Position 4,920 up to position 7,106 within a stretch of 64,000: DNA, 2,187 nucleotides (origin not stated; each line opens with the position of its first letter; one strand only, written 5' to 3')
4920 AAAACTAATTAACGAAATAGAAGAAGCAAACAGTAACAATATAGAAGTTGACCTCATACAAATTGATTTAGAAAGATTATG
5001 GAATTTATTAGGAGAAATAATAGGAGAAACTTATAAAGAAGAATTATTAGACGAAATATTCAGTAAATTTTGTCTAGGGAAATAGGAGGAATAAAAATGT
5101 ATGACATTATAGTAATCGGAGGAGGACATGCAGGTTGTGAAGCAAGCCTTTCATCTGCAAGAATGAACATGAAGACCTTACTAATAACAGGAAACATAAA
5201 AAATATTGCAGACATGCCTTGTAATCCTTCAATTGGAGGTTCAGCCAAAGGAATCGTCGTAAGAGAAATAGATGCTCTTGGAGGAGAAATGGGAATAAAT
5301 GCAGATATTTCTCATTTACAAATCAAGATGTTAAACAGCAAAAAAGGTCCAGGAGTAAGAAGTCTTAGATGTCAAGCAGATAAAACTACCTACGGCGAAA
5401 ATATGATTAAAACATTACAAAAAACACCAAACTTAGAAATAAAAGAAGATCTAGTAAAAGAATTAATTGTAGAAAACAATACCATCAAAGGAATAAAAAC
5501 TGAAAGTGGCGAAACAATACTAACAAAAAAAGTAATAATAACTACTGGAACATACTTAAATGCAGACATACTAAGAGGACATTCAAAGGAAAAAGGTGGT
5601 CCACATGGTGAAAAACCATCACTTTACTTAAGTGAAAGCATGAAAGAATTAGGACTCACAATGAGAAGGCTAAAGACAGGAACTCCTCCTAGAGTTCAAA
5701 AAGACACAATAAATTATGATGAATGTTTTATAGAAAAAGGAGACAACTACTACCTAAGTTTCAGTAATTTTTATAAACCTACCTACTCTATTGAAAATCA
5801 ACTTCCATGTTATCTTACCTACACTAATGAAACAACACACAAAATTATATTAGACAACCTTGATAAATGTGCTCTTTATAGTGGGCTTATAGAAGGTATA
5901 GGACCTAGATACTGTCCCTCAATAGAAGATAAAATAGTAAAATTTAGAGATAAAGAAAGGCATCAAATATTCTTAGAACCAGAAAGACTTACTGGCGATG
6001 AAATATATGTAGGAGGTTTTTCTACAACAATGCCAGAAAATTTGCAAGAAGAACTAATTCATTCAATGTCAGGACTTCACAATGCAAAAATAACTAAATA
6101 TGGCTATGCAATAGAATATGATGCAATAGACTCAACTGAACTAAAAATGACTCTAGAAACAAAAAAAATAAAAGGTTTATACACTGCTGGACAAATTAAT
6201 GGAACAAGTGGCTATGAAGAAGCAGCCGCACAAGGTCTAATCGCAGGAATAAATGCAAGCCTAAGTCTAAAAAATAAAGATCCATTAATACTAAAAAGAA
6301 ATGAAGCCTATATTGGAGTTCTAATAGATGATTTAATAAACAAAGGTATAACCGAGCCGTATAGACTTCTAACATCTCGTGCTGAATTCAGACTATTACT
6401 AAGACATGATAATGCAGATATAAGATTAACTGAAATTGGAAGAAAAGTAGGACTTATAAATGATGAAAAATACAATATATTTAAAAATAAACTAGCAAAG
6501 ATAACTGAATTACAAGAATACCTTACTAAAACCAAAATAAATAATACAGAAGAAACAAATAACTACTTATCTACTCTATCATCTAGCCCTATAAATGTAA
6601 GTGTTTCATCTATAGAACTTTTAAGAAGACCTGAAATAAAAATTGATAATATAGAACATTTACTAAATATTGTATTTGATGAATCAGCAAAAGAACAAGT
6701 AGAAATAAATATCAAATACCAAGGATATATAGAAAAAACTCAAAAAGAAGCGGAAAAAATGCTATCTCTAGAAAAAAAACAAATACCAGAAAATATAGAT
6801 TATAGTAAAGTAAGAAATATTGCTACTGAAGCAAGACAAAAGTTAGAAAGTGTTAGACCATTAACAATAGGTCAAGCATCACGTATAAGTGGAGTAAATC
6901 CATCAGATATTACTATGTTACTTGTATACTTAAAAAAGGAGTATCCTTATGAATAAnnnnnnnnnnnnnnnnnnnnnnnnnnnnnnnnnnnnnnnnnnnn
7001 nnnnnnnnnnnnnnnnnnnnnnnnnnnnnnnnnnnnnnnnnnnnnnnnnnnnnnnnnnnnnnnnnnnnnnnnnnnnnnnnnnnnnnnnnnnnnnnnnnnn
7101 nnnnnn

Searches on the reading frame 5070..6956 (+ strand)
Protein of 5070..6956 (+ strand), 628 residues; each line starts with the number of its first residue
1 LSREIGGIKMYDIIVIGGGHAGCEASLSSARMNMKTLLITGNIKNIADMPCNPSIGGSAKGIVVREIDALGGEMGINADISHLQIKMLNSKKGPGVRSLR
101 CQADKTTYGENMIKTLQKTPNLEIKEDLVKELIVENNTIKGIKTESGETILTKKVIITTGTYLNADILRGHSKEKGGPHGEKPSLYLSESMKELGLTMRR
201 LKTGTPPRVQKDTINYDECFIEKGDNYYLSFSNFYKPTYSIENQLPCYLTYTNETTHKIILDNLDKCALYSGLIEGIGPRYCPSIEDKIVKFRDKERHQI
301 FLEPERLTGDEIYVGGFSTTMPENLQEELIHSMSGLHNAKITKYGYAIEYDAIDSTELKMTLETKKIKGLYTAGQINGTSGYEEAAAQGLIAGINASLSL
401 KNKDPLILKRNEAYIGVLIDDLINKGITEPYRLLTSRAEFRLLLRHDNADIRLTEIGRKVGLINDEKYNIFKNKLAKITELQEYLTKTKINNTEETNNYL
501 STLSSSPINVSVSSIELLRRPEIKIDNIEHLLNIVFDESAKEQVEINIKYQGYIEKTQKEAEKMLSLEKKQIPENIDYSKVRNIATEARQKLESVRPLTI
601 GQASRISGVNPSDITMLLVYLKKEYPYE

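Call 16: search_protein_families(library=pfam, proteins=[window:5070-6956:+], max_evalue=0.001)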
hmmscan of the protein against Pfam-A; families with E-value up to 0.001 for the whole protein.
window:5070-6956:+ (628 aa): 6 families
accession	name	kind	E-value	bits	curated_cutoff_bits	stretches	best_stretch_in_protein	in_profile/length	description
PF01134.28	GIDA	-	7.5e-161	536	22.1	1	12-404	1-391/391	Glucose inhibited division protein A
PF13932.14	SAM_GIDA_C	-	6.1e-26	90.5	27.1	1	562-618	1-57/57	tRNA modifying enzyme MnmG/GidA C-terminal helical bundle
PF21680.2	GIDA_C_1st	-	1.8e-20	73.9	24.7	1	465-557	1-95/96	tRNA modifying enzyme MnmG/GidA C-terminal helical domain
PF07992.20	Pyr_redox_2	-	1.7e-07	31.4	26.1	1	11-161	1-109/291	Pyridine nucleotide-disulphide oxidoreductase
PF12831.13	FAD_oxidored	-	8.2e-05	22.5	27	1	12-40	1-29/416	FAD dependent oxidoreductase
PF00890.30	FAD_binding_2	-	0.00032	20.5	20.4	0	12-41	1-30/414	FAD binding domain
